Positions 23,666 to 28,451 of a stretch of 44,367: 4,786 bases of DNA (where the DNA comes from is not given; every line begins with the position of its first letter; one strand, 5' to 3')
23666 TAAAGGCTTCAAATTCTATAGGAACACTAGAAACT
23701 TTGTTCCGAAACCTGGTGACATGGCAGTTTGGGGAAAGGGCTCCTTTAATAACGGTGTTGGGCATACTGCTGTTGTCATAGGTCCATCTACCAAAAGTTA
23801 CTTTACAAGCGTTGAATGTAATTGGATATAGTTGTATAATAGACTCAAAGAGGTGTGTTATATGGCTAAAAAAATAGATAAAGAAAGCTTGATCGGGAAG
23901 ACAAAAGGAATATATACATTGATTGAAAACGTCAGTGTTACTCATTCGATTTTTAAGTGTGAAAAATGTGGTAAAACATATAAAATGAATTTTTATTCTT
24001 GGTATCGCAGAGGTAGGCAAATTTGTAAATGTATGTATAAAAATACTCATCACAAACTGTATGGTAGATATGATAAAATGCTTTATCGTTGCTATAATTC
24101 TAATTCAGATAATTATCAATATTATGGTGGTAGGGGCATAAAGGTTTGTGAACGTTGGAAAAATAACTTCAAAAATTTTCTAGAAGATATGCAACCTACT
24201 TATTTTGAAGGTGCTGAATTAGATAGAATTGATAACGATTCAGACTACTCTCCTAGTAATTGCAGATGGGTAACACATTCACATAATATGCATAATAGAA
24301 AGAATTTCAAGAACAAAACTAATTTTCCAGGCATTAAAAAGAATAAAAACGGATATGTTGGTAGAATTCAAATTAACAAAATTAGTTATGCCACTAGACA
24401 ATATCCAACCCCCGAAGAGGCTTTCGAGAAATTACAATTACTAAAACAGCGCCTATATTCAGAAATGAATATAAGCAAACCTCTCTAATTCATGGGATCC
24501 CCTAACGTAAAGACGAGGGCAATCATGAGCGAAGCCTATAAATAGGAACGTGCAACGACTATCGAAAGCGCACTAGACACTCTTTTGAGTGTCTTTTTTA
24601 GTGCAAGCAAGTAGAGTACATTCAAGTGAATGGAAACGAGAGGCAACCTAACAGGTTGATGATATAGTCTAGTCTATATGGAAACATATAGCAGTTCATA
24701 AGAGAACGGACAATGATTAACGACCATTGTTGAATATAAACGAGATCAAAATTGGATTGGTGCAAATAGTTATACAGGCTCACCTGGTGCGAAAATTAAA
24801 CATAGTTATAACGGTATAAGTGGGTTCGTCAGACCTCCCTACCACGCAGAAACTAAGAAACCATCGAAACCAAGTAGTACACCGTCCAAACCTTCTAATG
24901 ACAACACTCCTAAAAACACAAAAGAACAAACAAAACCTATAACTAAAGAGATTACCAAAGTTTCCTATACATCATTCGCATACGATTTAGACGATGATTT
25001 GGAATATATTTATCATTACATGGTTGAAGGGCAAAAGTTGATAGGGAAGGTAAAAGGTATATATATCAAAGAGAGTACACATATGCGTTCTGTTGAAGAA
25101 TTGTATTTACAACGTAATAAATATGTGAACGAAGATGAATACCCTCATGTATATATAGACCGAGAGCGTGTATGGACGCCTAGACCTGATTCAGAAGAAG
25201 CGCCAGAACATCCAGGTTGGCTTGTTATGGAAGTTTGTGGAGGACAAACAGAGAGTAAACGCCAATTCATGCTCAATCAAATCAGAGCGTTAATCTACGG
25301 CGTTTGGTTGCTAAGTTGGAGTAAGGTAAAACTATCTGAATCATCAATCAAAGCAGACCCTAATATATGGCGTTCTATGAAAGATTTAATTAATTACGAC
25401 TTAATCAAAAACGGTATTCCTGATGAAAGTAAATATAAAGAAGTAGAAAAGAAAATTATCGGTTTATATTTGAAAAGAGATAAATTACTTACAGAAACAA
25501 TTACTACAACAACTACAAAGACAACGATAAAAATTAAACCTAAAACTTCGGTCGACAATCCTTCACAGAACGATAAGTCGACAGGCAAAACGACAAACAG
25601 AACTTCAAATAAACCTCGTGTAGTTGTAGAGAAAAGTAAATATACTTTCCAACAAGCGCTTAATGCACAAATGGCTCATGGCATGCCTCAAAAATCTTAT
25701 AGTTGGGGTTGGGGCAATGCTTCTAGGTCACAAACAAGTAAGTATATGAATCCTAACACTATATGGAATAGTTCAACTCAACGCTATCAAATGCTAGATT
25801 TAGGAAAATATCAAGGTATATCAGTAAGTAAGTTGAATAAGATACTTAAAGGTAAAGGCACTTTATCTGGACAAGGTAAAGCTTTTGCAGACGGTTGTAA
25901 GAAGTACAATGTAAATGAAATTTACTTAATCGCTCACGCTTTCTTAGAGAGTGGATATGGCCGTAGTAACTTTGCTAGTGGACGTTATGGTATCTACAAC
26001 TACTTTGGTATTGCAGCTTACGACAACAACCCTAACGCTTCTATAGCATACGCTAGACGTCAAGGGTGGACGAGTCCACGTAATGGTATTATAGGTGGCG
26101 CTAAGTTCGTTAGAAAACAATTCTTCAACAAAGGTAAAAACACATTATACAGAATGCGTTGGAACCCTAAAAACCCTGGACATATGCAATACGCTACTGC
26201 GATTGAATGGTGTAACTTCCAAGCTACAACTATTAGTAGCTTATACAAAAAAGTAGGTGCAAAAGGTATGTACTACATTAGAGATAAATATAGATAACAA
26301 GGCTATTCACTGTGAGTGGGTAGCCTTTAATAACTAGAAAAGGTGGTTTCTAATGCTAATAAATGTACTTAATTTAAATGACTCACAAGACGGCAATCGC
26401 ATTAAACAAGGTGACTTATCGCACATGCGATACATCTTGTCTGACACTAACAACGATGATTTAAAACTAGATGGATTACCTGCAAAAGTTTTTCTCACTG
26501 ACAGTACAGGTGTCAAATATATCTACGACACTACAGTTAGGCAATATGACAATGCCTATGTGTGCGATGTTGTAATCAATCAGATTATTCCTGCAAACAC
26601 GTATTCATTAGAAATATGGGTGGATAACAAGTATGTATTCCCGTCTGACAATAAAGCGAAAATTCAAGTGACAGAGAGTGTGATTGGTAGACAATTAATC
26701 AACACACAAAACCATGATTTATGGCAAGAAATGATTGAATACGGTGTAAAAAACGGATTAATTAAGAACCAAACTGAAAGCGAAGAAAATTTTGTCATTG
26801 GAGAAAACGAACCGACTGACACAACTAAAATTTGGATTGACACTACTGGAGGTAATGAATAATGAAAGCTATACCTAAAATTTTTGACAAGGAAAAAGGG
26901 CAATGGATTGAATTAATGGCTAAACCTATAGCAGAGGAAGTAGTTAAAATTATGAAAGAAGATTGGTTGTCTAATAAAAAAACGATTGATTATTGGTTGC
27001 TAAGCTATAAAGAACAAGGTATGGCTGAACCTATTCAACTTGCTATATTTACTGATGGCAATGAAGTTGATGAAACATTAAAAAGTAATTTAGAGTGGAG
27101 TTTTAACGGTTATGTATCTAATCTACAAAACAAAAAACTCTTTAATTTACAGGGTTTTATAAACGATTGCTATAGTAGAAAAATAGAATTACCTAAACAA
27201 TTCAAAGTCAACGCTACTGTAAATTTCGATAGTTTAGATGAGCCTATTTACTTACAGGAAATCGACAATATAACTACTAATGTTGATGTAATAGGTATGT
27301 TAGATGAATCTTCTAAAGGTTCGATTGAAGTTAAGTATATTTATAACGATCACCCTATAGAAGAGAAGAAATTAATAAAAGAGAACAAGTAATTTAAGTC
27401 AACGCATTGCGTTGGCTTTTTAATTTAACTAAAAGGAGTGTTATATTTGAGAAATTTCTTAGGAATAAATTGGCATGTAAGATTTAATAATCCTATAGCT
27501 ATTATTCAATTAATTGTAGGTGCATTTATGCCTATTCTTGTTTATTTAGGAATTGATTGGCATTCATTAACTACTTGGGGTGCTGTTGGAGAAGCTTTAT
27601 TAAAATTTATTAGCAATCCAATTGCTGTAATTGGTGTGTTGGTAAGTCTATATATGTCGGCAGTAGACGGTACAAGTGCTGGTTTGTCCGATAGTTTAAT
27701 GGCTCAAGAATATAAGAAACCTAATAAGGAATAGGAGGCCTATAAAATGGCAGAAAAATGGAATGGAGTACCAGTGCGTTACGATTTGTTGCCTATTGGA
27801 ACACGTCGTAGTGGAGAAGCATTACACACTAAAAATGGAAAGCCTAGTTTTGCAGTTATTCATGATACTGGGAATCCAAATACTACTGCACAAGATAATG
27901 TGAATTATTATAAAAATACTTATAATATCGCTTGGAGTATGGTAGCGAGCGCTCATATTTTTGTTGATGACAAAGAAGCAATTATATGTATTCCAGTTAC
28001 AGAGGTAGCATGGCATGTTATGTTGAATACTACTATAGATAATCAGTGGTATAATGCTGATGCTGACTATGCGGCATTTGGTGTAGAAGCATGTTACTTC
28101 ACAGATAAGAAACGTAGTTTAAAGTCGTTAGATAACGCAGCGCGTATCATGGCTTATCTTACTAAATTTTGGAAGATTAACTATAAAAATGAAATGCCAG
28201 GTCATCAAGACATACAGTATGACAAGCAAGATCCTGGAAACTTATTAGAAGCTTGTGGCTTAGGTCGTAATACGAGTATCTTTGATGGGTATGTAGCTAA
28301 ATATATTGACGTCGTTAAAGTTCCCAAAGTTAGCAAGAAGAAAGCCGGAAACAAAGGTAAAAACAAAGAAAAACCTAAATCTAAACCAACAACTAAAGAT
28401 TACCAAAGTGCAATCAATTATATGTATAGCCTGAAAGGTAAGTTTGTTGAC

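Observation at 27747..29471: Endolysin with reversed domain order (Amidase_2 then CHAP) and two tandem SH3b-like wall-binding repeats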

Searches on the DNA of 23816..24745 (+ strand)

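Call 64: search_dna_similar(query=window:23816-24745:+, collection=phages, mode=near, max_rows=15)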
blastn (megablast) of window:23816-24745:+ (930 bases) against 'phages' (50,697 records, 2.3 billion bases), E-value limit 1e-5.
Records with a match: 62; places in all: 63; records where one place covers at least 80% of the query: 0.
Best place of each record, by identity: >=99% 24; 95-99% 3; 90-95% 6; 80-90% 28; 60-80% 1.
By first word of the organism name: Staphylococcus 54; Lactococcus 7; Clostridioides 1.
By host as written in the record: - 7; Staphylococcus aureus 6; Lactococcus lactis SMQ-86 4; Staphylococcus epidermidis 4; Staphylococcus sp. 4; Staphylococcus aureus strain 6409 4; Staphylococcus aureus ATCC 6538 3; Lactococcus lactis subsp. cremoris R1 2; and 22 more.
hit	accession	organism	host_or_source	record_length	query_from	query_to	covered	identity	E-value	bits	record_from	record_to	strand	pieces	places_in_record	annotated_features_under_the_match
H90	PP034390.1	Staphylococcus phage CF5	Staphylococcus warneri PJI isolate 5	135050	234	893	71%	71.5%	3e-33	148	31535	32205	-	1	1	hypothetical protein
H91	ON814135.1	Staphylococcus phage vB_SauM-V1SA20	Staphylococcus aureus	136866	798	928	14%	85.3%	9e-29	134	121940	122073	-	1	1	none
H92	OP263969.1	Staphylococcus phage Koomba-kaat_1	Staphylococcus aureus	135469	798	928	14%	85.3%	9e-29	134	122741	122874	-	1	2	none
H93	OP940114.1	Staphylococcus phage vB_SauM_VL10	Staphylococcus aureus ATCC43300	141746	798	928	14%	85.3%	9e-29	134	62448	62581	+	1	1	none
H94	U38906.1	Lactococcus phage r1t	Lactococcus lactis subsp. cremoris R1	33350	795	927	14%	81.2%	2e-20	106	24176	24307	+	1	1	none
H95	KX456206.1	Lactococcus phage 28201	Lactococcus lactis SMQ-86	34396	795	927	14%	81.2%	2e-20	106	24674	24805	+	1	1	none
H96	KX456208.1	Lactococcus phage 50901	Lactococcus lactis SMQ-86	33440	795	927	14%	81.2%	2e-20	106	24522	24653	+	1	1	none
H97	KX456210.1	Lactococcus phage 62501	Lactococcus lactis SMQ-86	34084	795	927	14%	81.2%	2e-20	106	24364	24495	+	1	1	none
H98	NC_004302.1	Lactococcus phage r1t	Lactococcus lactis subsp. cremoris R1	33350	795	927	14%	81.2%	2e-20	106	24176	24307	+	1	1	none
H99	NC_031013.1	Lactococcus phage 28201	Lactococcus lactis SMQ-86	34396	795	927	14%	81.2%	2e-20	106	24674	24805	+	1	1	none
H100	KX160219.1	Lactococcus phage C41431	Lactococcus lactis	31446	795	927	14%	80.5%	9e-19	100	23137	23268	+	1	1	none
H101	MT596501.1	Staphylococcus phage vB_SepM_BE04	Staphylococcus epidermidis F12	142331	634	753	13%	82.5%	7e-20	104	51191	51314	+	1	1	none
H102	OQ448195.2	Staphylococcus phage 110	Staphylococcus epidermidis COB-Sec2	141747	634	753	13%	82.5%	7e-20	104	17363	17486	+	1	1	Intron_gpI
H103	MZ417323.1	Staphylococcus phage PG-2021_1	Staphylococcus epidermidis NCC 100655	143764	637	753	13%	82.9%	7e-20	104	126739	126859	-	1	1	record has no annotation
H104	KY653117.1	Staphylococcus phage IME1323_01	Staphylococcus caprae IME1323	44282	655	753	11%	91.0%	9e-29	134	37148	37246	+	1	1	none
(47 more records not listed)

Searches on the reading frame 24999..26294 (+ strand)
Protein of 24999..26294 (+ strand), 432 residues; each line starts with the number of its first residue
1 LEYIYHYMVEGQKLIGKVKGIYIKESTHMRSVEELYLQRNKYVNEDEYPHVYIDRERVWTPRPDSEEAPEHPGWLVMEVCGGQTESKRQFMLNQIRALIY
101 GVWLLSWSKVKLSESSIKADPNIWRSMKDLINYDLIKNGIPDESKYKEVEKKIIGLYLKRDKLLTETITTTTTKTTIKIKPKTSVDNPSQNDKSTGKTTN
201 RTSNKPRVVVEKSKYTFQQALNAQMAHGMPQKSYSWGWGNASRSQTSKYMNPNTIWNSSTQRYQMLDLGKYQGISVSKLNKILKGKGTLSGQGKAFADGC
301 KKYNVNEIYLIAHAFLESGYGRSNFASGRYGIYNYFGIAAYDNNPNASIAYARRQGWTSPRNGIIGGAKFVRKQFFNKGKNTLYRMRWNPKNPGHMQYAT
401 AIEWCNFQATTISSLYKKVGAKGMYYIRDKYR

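Call 19: search_protein_families(library=pfam, proteins=[window:24999-26294:+], max_evalue=0.01)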
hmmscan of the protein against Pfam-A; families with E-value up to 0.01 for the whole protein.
window:24999-26294:+ (432 aa): 2 families
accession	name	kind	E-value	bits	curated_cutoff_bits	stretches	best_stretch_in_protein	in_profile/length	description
PF01832.25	Glucosaminidase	-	1.9e-12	48.4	30.2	1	294-414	2-120/123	Mannosyl-glycoprotein endo-beta-N-acetylglucosaminidase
PF13406.11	SLT_2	-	0.0053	16.4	24.3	0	251-343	33-121/292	Transglycosylase SLT domain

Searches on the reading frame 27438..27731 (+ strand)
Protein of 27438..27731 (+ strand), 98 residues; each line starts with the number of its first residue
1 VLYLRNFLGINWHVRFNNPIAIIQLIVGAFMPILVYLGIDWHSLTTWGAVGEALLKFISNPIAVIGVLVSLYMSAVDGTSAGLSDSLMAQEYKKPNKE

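Call 19: search_protein_families(library=pfam, proteins=[window:27438-27731:+], max_evalue=0.01)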
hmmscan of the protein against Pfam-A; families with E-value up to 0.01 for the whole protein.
window:27438-27731:+ (98 aa): 1 family
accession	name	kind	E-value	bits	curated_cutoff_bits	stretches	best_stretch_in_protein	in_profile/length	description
PF04531.18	Phage_holin_1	-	2.2e-16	60.6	22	1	10-96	1-82/82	Bacteriophage holin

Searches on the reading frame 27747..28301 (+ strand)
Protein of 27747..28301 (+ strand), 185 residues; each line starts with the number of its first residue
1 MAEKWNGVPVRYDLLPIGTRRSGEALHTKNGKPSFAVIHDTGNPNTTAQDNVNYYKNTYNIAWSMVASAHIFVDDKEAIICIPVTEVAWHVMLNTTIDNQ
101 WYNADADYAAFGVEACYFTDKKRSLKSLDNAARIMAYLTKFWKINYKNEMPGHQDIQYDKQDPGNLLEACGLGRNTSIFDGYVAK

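Call 52: search_solved_structures(query=window:27747-28301:+, max_evalue=10, show_alignments=2)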
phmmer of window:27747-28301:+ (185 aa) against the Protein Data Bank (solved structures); distinct sequences matched with E-value up to 10: 8.
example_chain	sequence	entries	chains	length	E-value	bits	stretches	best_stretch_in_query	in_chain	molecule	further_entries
2l47_A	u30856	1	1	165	9.5e-05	25.4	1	32-154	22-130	N-acetylmuramoyl-L-alanine amidase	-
4knk_A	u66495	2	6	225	0.00018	24.5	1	30-112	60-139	Bifunctional autolysin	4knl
1yb0_A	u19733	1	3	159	0.00058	22.8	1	31-149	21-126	prophage LambdaBa02, N-acetylmuramoyl-L-alanine amidase, family 2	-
3hmb_A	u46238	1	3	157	0.0016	21.3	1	15-151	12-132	N-acetylmuramoyl-L-alanine amidase xlyA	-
2ar3_A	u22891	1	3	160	0.0033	20.3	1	31-148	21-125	prophage lambdaba02, n-acetylmuramoyl-l-alanine amidase, family 2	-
3lat_A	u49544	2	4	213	0.0073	19.2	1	31-90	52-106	Bifunctional autolysin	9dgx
3rdr_A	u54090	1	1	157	0.02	17.8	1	10-151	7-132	N-acetylmuramoyl-L-alanine amidase XlyA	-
3off_A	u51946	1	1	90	0.76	12.6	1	24-90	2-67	LDLR chaperone boca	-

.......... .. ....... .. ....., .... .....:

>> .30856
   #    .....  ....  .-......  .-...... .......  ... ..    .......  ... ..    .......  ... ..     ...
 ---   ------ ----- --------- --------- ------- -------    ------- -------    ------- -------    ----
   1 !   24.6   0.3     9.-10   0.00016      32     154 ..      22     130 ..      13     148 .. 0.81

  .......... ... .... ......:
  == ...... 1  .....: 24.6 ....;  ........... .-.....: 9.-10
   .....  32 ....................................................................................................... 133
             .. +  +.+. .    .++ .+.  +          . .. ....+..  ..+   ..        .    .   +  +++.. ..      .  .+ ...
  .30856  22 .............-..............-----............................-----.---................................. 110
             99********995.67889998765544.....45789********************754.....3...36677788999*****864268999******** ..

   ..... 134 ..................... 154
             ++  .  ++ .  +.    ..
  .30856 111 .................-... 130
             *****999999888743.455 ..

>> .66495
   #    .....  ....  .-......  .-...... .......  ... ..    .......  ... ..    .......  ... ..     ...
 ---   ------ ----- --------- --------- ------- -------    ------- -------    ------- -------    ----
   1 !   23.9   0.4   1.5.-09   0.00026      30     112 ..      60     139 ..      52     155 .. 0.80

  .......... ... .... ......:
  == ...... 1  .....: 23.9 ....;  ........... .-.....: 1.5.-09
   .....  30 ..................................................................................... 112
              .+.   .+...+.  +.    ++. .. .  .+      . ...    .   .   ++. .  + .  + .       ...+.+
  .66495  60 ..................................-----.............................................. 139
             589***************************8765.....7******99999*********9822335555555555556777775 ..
